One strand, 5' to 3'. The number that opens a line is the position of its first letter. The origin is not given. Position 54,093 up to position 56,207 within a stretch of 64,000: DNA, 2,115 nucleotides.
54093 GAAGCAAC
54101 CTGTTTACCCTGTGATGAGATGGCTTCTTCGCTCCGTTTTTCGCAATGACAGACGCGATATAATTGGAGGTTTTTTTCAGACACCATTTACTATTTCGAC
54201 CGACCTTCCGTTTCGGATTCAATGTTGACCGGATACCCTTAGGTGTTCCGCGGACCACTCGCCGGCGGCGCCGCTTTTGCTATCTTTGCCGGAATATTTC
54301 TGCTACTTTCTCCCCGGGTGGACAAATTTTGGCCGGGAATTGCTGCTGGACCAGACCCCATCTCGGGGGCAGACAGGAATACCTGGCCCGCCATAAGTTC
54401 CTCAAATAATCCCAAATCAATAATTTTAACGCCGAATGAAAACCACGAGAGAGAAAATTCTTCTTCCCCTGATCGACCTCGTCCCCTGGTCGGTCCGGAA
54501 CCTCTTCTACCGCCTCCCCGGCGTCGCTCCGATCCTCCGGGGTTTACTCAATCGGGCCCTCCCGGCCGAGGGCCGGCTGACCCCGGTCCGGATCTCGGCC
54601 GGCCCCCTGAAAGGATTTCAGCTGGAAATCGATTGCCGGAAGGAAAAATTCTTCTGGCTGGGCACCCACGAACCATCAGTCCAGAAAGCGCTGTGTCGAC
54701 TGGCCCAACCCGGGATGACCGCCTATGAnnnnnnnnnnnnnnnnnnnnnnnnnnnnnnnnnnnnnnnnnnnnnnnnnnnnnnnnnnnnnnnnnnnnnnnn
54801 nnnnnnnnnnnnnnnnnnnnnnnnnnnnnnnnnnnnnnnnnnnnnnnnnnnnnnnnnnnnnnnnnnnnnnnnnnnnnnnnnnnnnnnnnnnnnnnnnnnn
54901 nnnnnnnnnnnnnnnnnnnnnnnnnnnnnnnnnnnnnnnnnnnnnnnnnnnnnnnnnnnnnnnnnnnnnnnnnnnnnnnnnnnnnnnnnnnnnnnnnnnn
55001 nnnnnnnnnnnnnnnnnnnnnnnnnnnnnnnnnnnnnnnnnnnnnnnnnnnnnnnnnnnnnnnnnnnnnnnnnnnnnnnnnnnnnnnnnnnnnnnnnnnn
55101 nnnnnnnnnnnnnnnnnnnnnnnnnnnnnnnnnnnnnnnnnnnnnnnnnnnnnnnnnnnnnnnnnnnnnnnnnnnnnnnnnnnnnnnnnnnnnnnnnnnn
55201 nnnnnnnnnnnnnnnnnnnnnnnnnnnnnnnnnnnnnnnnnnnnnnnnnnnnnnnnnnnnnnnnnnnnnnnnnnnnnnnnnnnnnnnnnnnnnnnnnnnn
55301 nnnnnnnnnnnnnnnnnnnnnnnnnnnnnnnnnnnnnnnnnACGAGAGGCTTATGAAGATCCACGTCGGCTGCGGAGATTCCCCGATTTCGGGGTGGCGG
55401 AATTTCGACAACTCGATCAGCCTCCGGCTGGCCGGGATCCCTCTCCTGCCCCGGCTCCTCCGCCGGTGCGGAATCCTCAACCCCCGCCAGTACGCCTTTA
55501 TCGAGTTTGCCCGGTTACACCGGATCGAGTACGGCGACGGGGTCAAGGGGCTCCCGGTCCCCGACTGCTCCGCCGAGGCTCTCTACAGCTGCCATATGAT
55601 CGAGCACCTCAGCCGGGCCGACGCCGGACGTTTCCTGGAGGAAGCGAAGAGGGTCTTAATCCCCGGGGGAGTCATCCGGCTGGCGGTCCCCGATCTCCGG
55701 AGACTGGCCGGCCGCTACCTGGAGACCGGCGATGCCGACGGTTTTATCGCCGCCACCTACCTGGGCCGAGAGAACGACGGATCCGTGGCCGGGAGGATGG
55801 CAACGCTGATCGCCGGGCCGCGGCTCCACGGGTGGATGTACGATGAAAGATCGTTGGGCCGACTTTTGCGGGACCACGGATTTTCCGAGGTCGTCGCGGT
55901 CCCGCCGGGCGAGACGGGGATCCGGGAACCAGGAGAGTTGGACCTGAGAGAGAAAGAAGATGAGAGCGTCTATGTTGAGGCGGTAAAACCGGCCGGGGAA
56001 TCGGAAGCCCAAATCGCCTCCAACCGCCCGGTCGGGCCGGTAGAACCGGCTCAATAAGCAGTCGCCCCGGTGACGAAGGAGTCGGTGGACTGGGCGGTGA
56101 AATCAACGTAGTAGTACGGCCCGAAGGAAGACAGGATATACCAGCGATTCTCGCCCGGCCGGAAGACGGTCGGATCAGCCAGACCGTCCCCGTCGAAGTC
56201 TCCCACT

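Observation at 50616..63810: Unassigned domain of about 135 aa present in six copies across three secreted proteins, one copy compositionally distinct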

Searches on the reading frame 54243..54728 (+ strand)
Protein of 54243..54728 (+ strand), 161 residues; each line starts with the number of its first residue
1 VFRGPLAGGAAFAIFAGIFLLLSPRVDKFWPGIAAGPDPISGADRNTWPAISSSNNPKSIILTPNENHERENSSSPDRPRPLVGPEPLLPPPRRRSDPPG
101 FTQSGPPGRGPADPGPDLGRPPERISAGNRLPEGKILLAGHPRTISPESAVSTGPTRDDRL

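Call 38: search_protein_families(library=pfam, proteins=[window:54243-54728:+], max_evalue=0.001)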
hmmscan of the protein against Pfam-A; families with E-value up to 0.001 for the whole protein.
window:54243-54728:+ (161 aa): 0 families

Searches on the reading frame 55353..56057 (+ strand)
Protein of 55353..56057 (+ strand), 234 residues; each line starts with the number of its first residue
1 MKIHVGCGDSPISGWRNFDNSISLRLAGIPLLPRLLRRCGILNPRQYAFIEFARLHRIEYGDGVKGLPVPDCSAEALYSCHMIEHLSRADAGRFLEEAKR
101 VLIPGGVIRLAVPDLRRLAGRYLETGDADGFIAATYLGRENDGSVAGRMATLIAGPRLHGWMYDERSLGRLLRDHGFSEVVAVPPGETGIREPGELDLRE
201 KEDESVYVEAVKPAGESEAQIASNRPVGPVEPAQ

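Call 38: search_protein_families(library=pfam, proteins=[window:55353-56057:+], max_evalue=0.001)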
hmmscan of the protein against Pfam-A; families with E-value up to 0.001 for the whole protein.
window:55353-56057:+ (234 aa): 3 families
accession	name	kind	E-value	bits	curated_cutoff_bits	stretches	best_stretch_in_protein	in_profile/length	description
PF08241.18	Methyltransf_11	-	9.3e-08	33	21.2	1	4-108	2-93/95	Methyltransferase domain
PF13489.12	Methyltransf_23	-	0.0002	21.6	27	1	73-178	81-160/164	Methyltransferase domain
PF13649.12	Methyltransf_25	-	0.00027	22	27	1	65-106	56-97/97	Methyltransferase domain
